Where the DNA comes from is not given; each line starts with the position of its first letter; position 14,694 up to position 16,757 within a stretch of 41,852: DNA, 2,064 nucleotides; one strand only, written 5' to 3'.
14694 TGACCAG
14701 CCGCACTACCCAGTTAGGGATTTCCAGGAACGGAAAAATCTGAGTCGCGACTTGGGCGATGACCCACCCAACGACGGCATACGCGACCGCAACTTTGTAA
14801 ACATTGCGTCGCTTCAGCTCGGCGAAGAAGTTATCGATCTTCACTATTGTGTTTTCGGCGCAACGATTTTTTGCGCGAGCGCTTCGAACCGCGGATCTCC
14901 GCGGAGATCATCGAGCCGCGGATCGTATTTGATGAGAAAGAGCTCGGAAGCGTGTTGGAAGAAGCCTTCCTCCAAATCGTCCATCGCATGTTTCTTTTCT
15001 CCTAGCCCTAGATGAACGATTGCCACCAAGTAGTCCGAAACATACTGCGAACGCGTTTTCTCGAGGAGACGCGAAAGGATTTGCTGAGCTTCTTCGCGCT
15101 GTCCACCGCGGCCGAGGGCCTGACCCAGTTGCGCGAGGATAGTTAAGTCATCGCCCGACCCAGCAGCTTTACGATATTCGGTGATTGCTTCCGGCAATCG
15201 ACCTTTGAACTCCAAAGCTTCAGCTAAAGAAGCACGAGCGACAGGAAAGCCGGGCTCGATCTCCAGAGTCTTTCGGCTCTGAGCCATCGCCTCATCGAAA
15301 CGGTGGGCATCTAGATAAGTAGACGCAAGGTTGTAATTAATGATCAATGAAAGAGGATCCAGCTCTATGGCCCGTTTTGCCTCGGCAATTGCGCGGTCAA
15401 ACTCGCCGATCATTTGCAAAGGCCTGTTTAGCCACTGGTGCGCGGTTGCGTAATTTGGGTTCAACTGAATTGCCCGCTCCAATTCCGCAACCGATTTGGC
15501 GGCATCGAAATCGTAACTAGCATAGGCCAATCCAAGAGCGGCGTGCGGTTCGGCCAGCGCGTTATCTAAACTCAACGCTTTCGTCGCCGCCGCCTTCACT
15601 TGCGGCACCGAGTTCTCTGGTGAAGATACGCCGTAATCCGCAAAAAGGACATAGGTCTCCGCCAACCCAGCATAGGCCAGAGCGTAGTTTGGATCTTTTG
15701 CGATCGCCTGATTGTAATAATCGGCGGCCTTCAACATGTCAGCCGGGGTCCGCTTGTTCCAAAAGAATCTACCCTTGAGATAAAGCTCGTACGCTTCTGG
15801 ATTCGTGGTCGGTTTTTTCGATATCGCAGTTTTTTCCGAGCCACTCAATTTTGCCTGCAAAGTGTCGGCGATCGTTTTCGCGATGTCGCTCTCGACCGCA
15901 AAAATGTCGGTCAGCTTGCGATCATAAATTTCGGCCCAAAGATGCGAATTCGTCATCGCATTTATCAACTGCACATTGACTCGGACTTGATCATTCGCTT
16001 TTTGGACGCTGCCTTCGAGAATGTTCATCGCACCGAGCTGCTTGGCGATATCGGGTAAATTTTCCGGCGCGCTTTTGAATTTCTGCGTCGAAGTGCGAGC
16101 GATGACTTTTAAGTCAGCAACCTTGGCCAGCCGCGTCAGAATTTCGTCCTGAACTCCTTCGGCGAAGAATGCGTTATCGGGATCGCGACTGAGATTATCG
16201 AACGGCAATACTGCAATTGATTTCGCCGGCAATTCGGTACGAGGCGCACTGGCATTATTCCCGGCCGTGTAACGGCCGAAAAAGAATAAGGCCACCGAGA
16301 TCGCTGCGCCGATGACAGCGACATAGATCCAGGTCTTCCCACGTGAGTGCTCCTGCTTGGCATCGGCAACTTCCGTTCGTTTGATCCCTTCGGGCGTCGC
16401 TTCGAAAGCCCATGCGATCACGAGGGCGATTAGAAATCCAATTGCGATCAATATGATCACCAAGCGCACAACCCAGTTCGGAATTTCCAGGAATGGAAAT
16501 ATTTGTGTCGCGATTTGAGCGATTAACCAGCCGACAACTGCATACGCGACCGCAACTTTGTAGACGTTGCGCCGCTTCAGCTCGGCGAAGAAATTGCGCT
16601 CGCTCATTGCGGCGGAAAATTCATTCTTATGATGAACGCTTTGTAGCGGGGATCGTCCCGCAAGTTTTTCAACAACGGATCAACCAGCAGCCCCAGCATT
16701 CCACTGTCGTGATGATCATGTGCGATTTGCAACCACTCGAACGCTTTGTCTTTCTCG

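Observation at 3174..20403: Tandem, translationally coupled array of eight membrane-anchored TolB-N-like/TPR paralogs with no output domain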

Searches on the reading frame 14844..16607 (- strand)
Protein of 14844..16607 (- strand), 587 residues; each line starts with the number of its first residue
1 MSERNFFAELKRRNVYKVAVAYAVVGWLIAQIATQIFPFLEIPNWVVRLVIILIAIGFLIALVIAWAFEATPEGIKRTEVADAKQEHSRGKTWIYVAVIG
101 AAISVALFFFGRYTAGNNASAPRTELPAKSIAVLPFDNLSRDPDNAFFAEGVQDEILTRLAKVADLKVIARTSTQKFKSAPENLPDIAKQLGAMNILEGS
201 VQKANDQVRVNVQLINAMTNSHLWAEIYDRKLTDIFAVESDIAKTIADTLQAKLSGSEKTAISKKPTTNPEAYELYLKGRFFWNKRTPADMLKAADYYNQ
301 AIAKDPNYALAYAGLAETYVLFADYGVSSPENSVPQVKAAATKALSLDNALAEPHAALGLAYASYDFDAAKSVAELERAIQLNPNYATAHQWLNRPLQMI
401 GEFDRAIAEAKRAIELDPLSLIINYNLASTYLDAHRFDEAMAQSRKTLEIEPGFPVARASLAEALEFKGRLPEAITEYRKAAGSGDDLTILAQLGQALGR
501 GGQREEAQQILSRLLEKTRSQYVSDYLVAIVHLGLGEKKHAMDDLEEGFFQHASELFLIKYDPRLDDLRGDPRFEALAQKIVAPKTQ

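Call 4: search_protein_families(library=pfam, proteins=[window:14844-16607:-], max_evalue=0.01)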
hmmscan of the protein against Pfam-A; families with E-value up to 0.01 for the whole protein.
window:14844-16607:- (587 aa): 17 families
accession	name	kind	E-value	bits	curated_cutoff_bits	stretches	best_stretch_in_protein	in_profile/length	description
PF13414.12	TPR_11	-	1.3e-16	60.4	26.8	2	371-393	12-34/42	TPR repeat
PF14559.12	TPR_19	-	3.4e-16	59.8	25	3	401-455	5-59/68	Tetratricopeptide repeat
PF13431.12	TPR_17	-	2.6e-14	52.6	24.4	2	411-440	3-32/34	Tetratricopeptide repeat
PF13428.12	TPR_14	-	1.5e-11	44.2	23.5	0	456-496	2-43/44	Tetratricopeptide repeat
PF07719.23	TPR_2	-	1.7e-11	43.8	27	0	400-418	14-32/34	Tetratricopeptide repeat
PF00515.34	TPR_1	-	3.4e-09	36.6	27.8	0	425-453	5-33/34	Tetratricopeptide repeat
PF13424.12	TPR_12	-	2.5e-08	34.4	30.1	1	385-450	8-74/77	Tetratricopeptide repeat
PF13181.12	TPR_8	-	3e-08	33.6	25.7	0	424-452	4-32/34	Tetratricopeptide repeat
PF13432.12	TPR_16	-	8.1e-07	29.8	32.7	1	401-443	11-53/65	Tetratricopeptide repeat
PF24575.1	TPR_Slam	-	6.8e-05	23.7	35.2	0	465-509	57-102/104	Surface lipoprotein assembly modifier, N-terminal TPR repeats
PF12895.13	ANAPC3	-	0.00026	21.6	27.2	0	377-442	13-77/82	Anaphase-promoting complex, cyclosome, subunit 3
PF25063.1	ARM_TT21_C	-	0.00045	20.6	35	1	284-459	30-202/209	Tetratricopeptide repeat protein 21 C-terminal ARM domain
PF20308.4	TPR-S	-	0.00052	21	27.6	0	473-517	4-47/102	Tetratricopeptide Repeats-Sensor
PF13374.12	TPR_10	-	0.0016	18.8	27.5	0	426-450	7-31/42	Tetratricopeptide repeat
PF14561.12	TPR_20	-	0.0059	17.4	25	0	406-480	7-83/90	Tetratricopeptide repeat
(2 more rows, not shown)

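Call 5: search_protein_families(library=ncbifam, proteins=[window:14844-16607:-], max_evalue=0.01)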
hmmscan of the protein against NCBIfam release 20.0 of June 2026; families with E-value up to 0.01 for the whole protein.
window:14844-16607:- (587 aa): 14 families
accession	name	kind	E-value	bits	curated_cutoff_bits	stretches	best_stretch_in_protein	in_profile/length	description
NF009037.0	PRK12370.1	equivalog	8.4e-19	67.3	589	1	127-566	120-550/553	HilA/EilA family virulence transcriptional regulator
NF040959.1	MamA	equivalog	2.2e-13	50.1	200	1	348-481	67-199/204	magnetosome protein MamA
TIGR04510.1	mod_pep_cyc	subfamily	6.3e-13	48.1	400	1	184-514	307-626/814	putative peptide modification system cyclase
TIGR02917.1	PEP_TPR_lipo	equivalog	6.3e-12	44.2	312.2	1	343-545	388-590/899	XrtA/PEP-CTERM system TPR-repeat protein PrsT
NF047558.1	TPR_END_plus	domain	8.8e-12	44.8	32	1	526-578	3-55/56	TPR end-of-group domain-containing protein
TIGR02521.1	type_IV_pilW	equivalog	6.8e-11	42.2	154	2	349-419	28-97/234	type IV pilus biogenesis/stability protein PilW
NF033762.1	social_mot_Tgl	equivalog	1.8e-09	37.3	225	2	398-481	42-126/252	social motility TPR repeat lipoprotein Tgl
NF007540.1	PRK10153.1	equivalog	5.6e-09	35.4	400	1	70-339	145-408/516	lysine decarboxylation/transport transcriptional activator CadC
NF008520.0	PRK11447.1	equivalog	0.00017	19.5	858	0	202-413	171-361/1157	cellulose synthase complex outer membrane protein BcsC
NF033758.1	gliding_GltE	equivalog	0.00026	20.1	225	1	286-490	165-361/411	adventurous gliding motility TPR repeat lipoprotein GltE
NF052415.1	T3SS_chap_SctY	equivalog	0.00093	19.7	70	1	427-516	12-105/106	type III secretion apparatus assembly chaperone SctY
NF053607.1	CHU_0125_OmpA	equivalog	0.0013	17.4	620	1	401-493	33-125/639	CHU_0125 family OmpA-like outer membrane integrity protein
TIGR00990.1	3a0801s09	subfamily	0.0016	17.1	757.25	1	343-481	356-493/615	mitochondrial import receptor subunit TOM70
NF008757.0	PRK11788.1-5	equivalog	0.0069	15.6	363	0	426-551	185-311/388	lipopolysaccharide assembly protein LapB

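Call 9: find_homologous_proteins(query=window:14844-16607:-, max_evalue=1e-10)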
Query window:14844-16607:- (587 aa): 8000 proteins with E <= 1e-10 among 8000 candidates; the best 120 are listed.
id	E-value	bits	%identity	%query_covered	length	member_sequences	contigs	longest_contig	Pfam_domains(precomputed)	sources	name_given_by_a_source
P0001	0.0e+0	1287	100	100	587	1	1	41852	PF14559.13,PF24575.2,PF13431.13,PF13414.13,PF00515.35,PF13424.13,PF13432.13,PF13428.13,PF13181.13,PF07719.24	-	-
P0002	0.0e+0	1051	81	100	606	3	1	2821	PF14559.13,PF13431.13,PF13414.13,PF00515.35,PF13424.13,PF13432.13,PF13428.13,PF13181.13,PF07719.24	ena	-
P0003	4.1e-296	1001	79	99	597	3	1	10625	PF14559.13,PF13431.13,PF13414.13,PF00515.35,PF13424.13,PF21033.5,PF13432.13,PF13428.13,PF13181.13,PF07719.24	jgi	jgi:TolB-like protein/Tfp pilus assembly protein PilF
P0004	9.8e-291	983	77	100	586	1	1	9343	PF14559.13,PF13431.13,PF13414.13,PF00515.35,PF13424.13,PF13428.13,PF13181.13,PF07719.24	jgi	jgi:TolB-like protein/Tfp pilus assembly protein PilF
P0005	4.7e-277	938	73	100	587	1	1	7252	PF14559.13,PF24575.2,PF13431.13,PF13414.13,PF00515.35,PF13432.13,PF13428.13,PF13181.13,PF07719.24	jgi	jgi:TolB-like protein/tetratricopeptide (TPR) repeat protein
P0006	2.5e-271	919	72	100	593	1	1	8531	PF14559.13,PF13431.13,PF13414.13,PF13428.13,PF13181.13,PF07719.24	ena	-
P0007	2.3e-269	913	72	100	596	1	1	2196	PF14559.13,PF13431.13,PF13414.13,PF00515.35,PF13432.13,PF13428.13,PF13181.13,PF07719.24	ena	-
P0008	2.8e-269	912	72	100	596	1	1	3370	PF14559.13,PF13431.13,PF13414.13,PF00515.35,PF13432.13,PF13428.13,PF13181.13,PF07719.24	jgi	-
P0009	2.9e-268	909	71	100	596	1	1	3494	PF14559.13,PF13431.13,PF13414.13,PF00515.35,PF13432.13,PF13428.13,PF13181.13,PF07719.24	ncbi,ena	-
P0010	1.1e-267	907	72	100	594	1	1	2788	PF14559.13,PF13431.13,PF13414.13,PF00515.35,PF12895.14,PF13424.13,PF13428.13,PF13181.13,PF07719.24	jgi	jgi:TolB-like protein/Tfp pilus assembly protein PilF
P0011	6.7e-267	905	71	99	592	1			PF14559.13,PF13431.13,PF13414.13,PF00515.35,PF13432.13,PF13428.13,PF13181.13,PF07719.24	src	-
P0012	2.3e-266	903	72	99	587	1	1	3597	PF14559.13,PF13431.13,PF13414.13,PF00515.35,PF13432.13,PF13428.13,PF13181.13,PF07719.24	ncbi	-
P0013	3.0e-265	899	69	100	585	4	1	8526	PF14559.13,PF13431.13,PF13414.13,PF00515.35,PF13432.13,PF13428.13,PF13181.13,PF07719.24,PF20308.5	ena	-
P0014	5.7e-264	895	70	99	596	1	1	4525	PF14559.13,PF13431.13,PF13414.13,PF00515.35,PF13424.13,PF21033.5,PF13432.13,PF13428.13,PF13181.13,PF07719.24,PF13174.13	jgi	jgi:TolB-like protein/Tfp pilus assembly protein PilF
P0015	4.0e-263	892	70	100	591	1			PF14559.13,PF13431.13,PF13414.13,PF13428.13,PF07719.24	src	-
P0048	7.6e-255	865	68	100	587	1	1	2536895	PF14559.13,PF13431.13,PF13414.13,PF00515.35,PF13428.13,PF13181.13,PF07719.24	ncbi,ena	-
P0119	1.5e-250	851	67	99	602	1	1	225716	PF13431.13,PF13414.13,PF13176.13,PF13428.13,PF14559.13,PF00515.35,PF12895.14,PF13424.13,PF21033.5,PF13432.13,PF13181.13,PF07719.24,PF13174.13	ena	-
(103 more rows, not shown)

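Call 10: find_encoding_contigs(protein=P0048, flank=10000, max_places=3)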
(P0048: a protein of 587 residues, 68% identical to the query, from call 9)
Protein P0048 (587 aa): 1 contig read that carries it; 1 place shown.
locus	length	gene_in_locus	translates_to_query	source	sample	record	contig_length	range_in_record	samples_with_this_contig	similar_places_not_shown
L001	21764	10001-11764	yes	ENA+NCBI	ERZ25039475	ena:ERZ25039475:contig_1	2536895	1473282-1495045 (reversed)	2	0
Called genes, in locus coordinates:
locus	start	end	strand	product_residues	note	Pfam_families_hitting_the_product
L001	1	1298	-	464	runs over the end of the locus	PF03972:MmgE_PrpD_N, PF19305:MmgE_PrpD_C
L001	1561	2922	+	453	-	PF01144:CoA_trans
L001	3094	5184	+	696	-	PF13176:TPR_7 (faint), PF13424:TPR_12 (faint), PF13428:TPR_14 (faint), PF13432:TPR_16 (faint), PF14559:TPR_19 (faint), PF21033:RMD1-3 (faint), PF00515:TPR_1 (faint), PF12895:ANAPC3 (weak), +4 more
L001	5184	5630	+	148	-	-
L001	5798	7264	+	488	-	PF07719:TPR_2 (faint), PF13176:TPR_7 (faint), PF13181:TPR_8 (faint), PF13428:TPR_14 (faint), PF21033:RMD1-3 (faint), PF23914:TPR_CcmH_CycH (faint), PF12895:ANAPC3 (weak), PF13424:TPR_12 (weak), +4 more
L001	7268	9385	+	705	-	PF00211:Guanylate_cyc (weak), PF13432:TPR_16 (faint), PF00515:TPR_1 (faint), PF07719:TPR_2 (faint), PF13181:TPR_8 (faint), PF13414:TPR_11 (faint), PF13428:TPR_14 (faint), PF13431:TPR_17 (faint), +1 more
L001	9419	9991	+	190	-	-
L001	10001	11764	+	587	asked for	PF14559:TPR_19 (faint), PF00515:TPR_1 (faint), PF07719:TPR_2 (faint), PF13181:TPR_8 (faint), PF13414:TPR_11 (faint), PF13428:TPR_14 (faint), PF13431:TPR_17 (faint)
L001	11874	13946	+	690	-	PF04052:TolB_N (weak), PF17680:FlgO (faint), PF13432:TPR_16 (faint), PF00515:TPR_1 (faint), PF07719:TPR_2 (faint), PF13414:TPR_11 (faint), PF13424:TPR_12 (faint), PF13428:TPR_14 (faint), +3 more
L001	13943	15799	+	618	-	PF13432:TPR_16 (faint), PF13431:TPR_17 (faint), PF13414:TPR_11 (faint), PF13428:TPR_14 (faint), PF14559:TPR_19 (faint)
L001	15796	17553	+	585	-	PF13431:TPR_17 (faint), PF13174:TPR_6 (faint), PF25063:ARM_TT21_C (faint), PF00515:TPR_1 (faint), PF13181:TPR_8 (faint), PF13414:TPR_11 (faint), PF13432:TPR_16 (weak), PF07719:TPR_2 (weak), +5 more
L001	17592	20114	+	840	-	PF00211:Guanylate_cyc (faint), PF21033:RMD1-3 (weak), PF14559:TPR_19 (faint)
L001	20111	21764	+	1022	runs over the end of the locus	PF00211:Guanylate_cyc (faint), PF13428:TPR_14 (faint), PF04052:TolB_N (faint), PF13036:LpoB (faint), PF16539:FlgT_M (faint), PF13431:TPR_17 (faint), PF14559:TPR_19 (faint), PF12895:ANAPC3 (faint)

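Call 11: find_encoding_contigs(protein=P0119, flank=10000, max_places=3)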
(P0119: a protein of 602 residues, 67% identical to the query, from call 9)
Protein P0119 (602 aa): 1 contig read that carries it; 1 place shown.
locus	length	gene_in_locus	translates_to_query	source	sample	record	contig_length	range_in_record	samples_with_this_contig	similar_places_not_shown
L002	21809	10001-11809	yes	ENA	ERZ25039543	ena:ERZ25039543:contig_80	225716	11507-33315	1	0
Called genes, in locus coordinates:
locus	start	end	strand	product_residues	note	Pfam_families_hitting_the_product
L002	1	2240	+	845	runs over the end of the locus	PF00211:Guanylate_cyc (weak), PF13428:TPR_14 (faint), PF13414:TPR_11 (faint), PF07719:TPR_2 (faint), PF13432:TPR_16 (faint), PF23914:TPR_CcmH_CycH (faint), PF13424:TPR_12 (faint), PF14559:TPR_19 (weak)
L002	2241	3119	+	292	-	PF00211:Guanylate_cyc (weak)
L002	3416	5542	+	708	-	PF00211:Guanylate_cyc (weak), PF13428:TPR_14 (faint), PF07721:TPR_4 (faint), PF13176:TPR_7 (faint), PF21033:RMD1-3 (faint), PF23914:TPR_CcmH_CycH (faint), PF13414:TPR_11 (weak), PF14559:TPR_19 (weak), +6 more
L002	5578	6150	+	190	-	-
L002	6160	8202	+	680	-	PF20308:TPR-S (faint), PF14559:TPR_19 (faint), PF00515:TPR_1 (faint), PF13181:TPR_8 (faint), PF13414:TPR_11 (faint), PF13428:TPR_14 (faint), PF23914:TPR_CcmH_CycH (weak), PF07719:TPR_2 (weak), +4 more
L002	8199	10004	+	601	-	PF13431:TPR_17 (faint), PF13174:TPR_6 (faint), PF00515:TPR_1 (faint), PF13432:TPR_16 (weak), PF14559:TPR_19 (weak), PF13432:TPR_16, PF13414:TPR_11 (weak), PF14559:TPR_19 (weak), +6 more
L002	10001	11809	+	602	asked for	PF13174:TPR_6 (faint), PF21033:RMD1-3 (weak), PF13432:TPR_16, PF13414:TPR_11, PF00515:TPR_1 (weak), PF07719:TPR_2 (weak), PF13414:TPR_11 (weak), PF14559:TPR_19 (weak), +6 more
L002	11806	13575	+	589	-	PF21033:RMD1-3 (faint), PF13181:TPR_8 (faint), PF13414:TPR_11 (faint), PF13431:TPR_17 (faint)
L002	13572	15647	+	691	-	PF00515:TPR_1 (faint), PF07719:TPR_2 (faint), PF13424:TPR_12 (faint), PF13428:TPR_14 (faint), PF14559:TPR_19 (faint), PF13431:TPR_17 (faint), PF12895:ANAPC3, PF13414:TPR_11 (weak)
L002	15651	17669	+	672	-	PF00211:Guanylate_cyc (faint), PF21033:RMD1-3 (faint), PF13181:TPR_8 (faint)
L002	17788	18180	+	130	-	-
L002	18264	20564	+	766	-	PF07719:TPR_2 (faint), PF13428:TPR_14 (faint), PF12895:ANAPC3 (faint), PF21033:RMD1-3 (faint), PF00515:TPR_1 (faint), PF13174:TPR_6 (faint), PF13176:TPR_7 (faint), PF13432:TPR_16 (weak), +5 more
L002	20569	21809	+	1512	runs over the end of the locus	PF00211:Guanylate_cyc (faint), PF13428:TPR_14 (faint), PF13036:LpoB (faint), PF07719:TPR_2 (faint), PF14559:TPR_19 (faint), PF23914:TPR_CcmH_CycH (faint), PF13431:TPR_17 (faint), PF13414:TPR_11 (weak), +1 more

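Call 23: search_protein_families(library=pfam, proteins=[L002:3416-5542:+, L001:17592-20114:+], max_evalue=0.001)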
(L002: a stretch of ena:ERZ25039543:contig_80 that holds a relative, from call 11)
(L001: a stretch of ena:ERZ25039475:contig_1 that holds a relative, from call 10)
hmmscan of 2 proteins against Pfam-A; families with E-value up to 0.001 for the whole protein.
L002:3416-5542:+ (708 aa): 15 families
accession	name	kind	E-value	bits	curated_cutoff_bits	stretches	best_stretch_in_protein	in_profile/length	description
PF13431.12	TPR_17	-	7.2e-23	79.3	24.4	1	495-526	3-34/34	Tetratricopeptide repeat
PF07719.23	TPR_2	-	1.3e-20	72.1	27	0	575-603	3-31/34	Tetratricopeptide repeat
PF13414.12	TPR_11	-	1.2e-16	60.6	26.8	1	412-439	11-38/42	TPR repeat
PF00515.34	TPR_1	-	2.8e-16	59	27.8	0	413-428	19-34/34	Tetratricopeptide repeat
PF14559.12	TPR_19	-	9.8e-15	55.1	25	1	517-571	3-57/68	Tetratricopeptide repeat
PF13181.12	TPR_8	-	2.4e-14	52.6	25.7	0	507-536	3-32/34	Tetratricopeptide repeat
PF13424.12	TPR_12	-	7.6e-14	52.1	30.1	1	498-535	36-75/77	Tetratricopeptide repeat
PF13428.12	TPR_14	-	1.1e-10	41.6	23.5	0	413-437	19-43/44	Tetratricopeptide repeat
PF13432.12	TPR_16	-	6e-08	33.4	32.7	1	552-601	10-59/65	Tetratricopeptide repeat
PF00211.25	Guanylate_cyc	-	2.5e-07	30.9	21.9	1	85-165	95-174/183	Adenylate and Guanylate cyclase catalytic domain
PF13176.12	TPR_7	-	9.7e-06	25.7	27.9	0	411-426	15-30/36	Tetratricopeptide repeat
PF07721.20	TPR_4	-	2.2e-05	25.1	27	0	645-664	6-25/26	Tetratricopeptide repeat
PF13374.12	TPR_10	-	2.4e-05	24.7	27.5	0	544-567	7-30/42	Tetratricopeptide repeat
PF23914.1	TPR_CcmH_CycH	-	2.9e-05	24.4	42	0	516-601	61-149/158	Cytochrome c-type biogenesis protein H TPR domain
PF20308.4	TPR-S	-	0.00011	23.2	27.6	0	364-434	32-95/102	Tetratricopeptide Repeats-Sensor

L001:17592-20114:+ (840 aa): 5 families
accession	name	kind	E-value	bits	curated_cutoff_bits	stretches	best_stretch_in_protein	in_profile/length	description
PF00211.25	Guanylate_cyc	-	4.1e-06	26.9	21.9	1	16-169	11-172/183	Adenylate and Guanylate cyclase catalytic domain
PF13431.12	TPR_17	-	6.2e-05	23.4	24.4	0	410-441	1-32/34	Tetratricopeptide repeat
PF14559.12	TPR_19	-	0.00014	22.6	25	0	402-442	5-45/68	Tetratricopeptide repeat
PF12895.13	ANAPC3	-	0.00016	22.4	27.2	0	402-456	3-56/82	Anaphase-promoting complex, cyclosome, subunit 3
PF13181.12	TPR_8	-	0.00037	20.9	25.7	0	424-453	3-32/34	Tetratricopeptide repeat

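Call 26: predict_structure(alignment_id=A1)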
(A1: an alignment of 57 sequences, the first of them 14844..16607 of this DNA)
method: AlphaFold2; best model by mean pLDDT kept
length: 587 residues; sequences in the alignment: 57
mean_pLDDT: 86.0   pTM: 0.75
mean pLDDT of the five models: 86.0, 82.2, 82.1, 80.6, 75.1
residues with pLDDT >= 90: 382; 70-90: 117; 50-70: 46; < 50: 42
segments of 3 or more residues with pLDDT < 50: 1-4, 74-95, 110-124
pLDDT, mean of each block of 10 residues (from residue 1): 51 68 78 72 75 76 66 48 37 53 60 35 67 91 82 91 91 78 83 93 91 93 94 92 94 84 88 95 89 97 98 98 92 97 97 97 95 98 93 95 97 95 95 97 97 94 98 98 85 98 98 94 95 98 97 94 95 96 74
secondary structure, 60 per line:
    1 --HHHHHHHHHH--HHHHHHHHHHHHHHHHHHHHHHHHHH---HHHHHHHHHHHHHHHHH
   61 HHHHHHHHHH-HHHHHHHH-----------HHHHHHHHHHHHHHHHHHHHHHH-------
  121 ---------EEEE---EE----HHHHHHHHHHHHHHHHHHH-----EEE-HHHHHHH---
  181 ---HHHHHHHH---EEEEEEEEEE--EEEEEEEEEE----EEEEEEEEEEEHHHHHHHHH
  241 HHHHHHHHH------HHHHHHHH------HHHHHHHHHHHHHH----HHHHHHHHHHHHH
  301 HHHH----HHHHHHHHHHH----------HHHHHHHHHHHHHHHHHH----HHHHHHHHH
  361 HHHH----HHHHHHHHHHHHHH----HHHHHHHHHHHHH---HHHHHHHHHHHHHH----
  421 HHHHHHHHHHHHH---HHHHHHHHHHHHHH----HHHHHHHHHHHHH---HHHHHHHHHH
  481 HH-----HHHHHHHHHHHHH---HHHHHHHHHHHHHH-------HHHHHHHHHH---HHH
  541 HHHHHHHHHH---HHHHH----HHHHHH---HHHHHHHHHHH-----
elements in order: H3-12 H15-40 H44-70 H72-79 H91-113 E130-133 H143-161 E167-169 H171-177 H184-191 E195-204 E207-216 E221-231 H232-249 H256-263 H270-283 H288-304 H309-319 H330-347 H352-364 H369-382 H387-399 H403-416 H421-433 H437-450 H455-467 H471-482 H488-500 H504-517 H525-534 H538-550 H554-558 H563-568 H572-582
